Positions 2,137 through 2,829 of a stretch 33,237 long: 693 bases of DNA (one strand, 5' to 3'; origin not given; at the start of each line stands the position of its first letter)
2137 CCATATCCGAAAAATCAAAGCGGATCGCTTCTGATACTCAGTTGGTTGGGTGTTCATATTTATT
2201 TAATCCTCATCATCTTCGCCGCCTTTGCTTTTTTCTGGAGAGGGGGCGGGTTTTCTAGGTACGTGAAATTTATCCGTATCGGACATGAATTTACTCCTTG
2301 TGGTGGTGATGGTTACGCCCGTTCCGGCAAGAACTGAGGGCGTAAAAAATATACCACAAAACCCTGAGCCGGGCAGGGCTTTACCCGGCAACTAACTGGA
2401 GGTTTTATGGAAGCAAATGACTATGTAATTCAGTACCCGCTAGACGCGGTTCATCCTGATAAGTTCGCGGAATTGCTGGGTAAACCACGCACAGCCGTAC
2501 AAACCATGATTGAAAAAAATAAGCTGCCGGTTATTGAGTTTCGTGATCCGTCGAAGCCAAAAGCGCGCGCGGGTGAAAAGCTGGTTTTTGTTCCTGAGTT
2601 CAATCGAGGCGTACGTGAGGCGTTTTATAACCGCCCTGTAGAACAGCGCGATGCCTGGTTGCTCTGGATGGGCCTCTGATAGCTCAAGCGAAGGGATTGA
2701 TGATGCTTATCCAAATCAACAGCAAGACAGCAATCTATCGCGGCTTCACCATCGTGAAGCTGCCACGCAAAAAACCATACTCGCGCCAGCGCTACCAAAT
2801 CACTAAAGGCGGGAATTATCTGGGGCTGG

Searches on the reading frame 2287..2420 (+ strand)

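Call 85: search_protein_families(library=padloc, proteins=[L133:1829-2287:+, L133:2284-2466:-, L134:1654-2178:+, L134:2263-2718:-, L134:2719-2982:+], max_evalue=1)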
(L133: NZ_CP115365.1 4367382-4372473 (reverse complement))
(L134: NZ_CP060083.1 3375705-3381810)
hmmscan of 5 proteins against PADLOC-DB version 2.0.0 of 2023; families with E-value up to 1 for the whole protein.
L133:1829-2287:+ (152 aa): 0 families

L133:2284-2466:- (60 aa): 2 families
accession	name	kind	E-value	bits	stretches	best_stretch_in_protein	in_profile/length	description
PDLC04822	PDC-S02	-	0.012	13.3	1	8-47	11-50/294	-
PDLC04821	PDC-S02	-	0.016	13.3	1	8-48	11-51/133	-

L134:1654-2178:+ (174 aa): 1 family
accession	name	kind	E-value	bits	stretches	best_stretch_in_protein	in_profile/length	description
PDLC04133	mad1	-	0.027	12.8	1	65-118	12-56/60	mads_1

L134:2263-2718:- (151 aa): 0 families

L134:2719-2982:+ (87 aa): 0 families

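Call 86: search_protein_families(library=pfam, proteins=[L133:1829-2287:+, L133:2284-2466:-, L134:1654-2178:+, L134:2263-2718:-, L134:2719-2982:+, L134:1209-1550:-], max_evalue=0.1)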
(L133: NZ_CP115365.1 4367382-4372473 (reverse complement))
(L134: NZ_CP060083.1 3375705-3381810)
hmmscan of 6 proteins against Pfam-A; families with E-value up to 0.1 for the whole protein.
L133:1829-2287:+ (152 aa): 1 family
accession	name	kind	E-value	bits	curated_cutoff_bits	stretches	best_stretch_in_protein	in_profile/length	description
PF02636.23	Methyltransf_28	-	0.017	15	23.3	1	33-83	148-197/249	Putative S-adenosyl-L-methionine-dependent methyltransferase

L133:2284-2466:- (60 aa): 2 families
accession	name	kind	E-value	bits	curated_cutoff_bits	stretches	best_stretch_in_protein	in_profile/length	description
PF11417.13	Inhibitor_G39P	-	0.012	16.5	22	1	3-43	1-41/69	Loader and inhibitor of phage G40P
PF05600.17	CDK5RAP3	-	0.046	13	22.6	1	2-47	171-216/502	CDK5 regulatory subunit-associated protein 3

L134:1654-2178:+ (174 aa): 1 family
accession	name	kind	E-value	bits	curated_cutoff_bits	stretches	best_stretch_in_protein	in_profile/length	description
PF10743.14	Phage_Cox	-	1.4e-05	25.3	27.5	1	58-129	11-86/87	Regulatory phage protein cox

L134:2263-2718:- (151 aa): 2 families
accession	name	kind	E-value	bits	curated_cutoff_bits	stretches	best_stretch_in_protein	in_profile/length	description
PF19050.5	PhoD_2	-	0.076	11.6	22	1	90-143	130-183/543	PhoD related phosphatase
PF07411.17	DUF1508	-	0.078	13.3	22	0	8-31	2-26/48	Domain of unknown function (DUF1508)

L134:2719-2982:+ (87 aa): 0 families

L134:1209-1550:- (113 aa): 4 families
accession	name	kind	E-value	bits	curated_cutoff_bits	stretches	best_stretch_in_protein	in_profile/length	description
PF01381.28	HTH_3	-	2.4e-10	40.7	23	1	12-57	1-46/55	Helix-turn-helix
PF13560.12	HTH_31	-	3.1e-06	27.8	27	1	9-57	3-52/64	Helix-turn-helix domain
PF12844.13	HTH_19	-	0.0037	17.6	30.2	1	10-45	2-38/64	Helix-turn-helix domain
PF15731.11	MqsA_antitoxin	-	0.032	14.8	30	1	2-54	64-116/131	Antitoxin component of bacterial toxin-antitoxin system, MqsA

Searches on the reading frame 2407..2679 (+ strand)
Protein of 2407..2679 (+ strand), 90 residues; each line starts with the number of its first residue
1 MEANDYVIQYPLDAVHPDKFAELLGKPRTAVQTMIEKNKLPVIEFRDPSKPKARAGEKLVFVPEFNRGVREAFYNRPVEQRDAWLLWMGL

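Call 13: search_protein_families(library=pfam, proteins=[window:2407-2679:+], max_evalue=1)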
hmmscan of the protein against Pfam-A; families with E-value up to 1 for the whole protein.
window:2407-2679:+ (90 aa): 2 families
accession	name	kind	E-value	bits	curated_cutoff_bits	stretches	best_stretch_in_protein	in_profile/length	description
PF10743.14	Phage_Cox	-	1.2e-22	79.9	27.5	1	11-90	8-87/87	Regulatory phage protein cox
PF12728.13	HTH_17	-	0.049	14.4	27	1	20-41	7-28/51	Helix-turn-helix domain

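Call 15: search_protein_families(library=phrogs, proteins=[window:2407-2679:+], max_evalue=0.1)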
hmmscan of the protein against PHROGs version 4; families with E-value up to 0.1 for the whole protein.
window:2407-2679:+ (90 aa): 6 families
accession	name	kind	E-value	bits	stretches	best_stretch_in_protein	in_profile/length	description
phrog_272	-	integration and excision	2.2e-45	153.8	1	1-90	1-90/90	Cox-like excisionase and repressor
phrog_25615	-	unknown function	3.7e-20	72.4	1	34-90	1-57/57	-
phrog_1831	-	transcription regulation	3.1e-07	31.4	1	13-55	35-77/121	transcriptional regulator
phrog_575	-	integration and excision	0.00086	20.4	1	5-52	4-49/71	Cox-like excisionase and repressor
phrog_11919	-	unknown function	0.0023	19.1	1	13-87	14-88/108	-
phrog_9668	-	integration and excision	0.038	15.1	1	8-41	9-42/114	excisionase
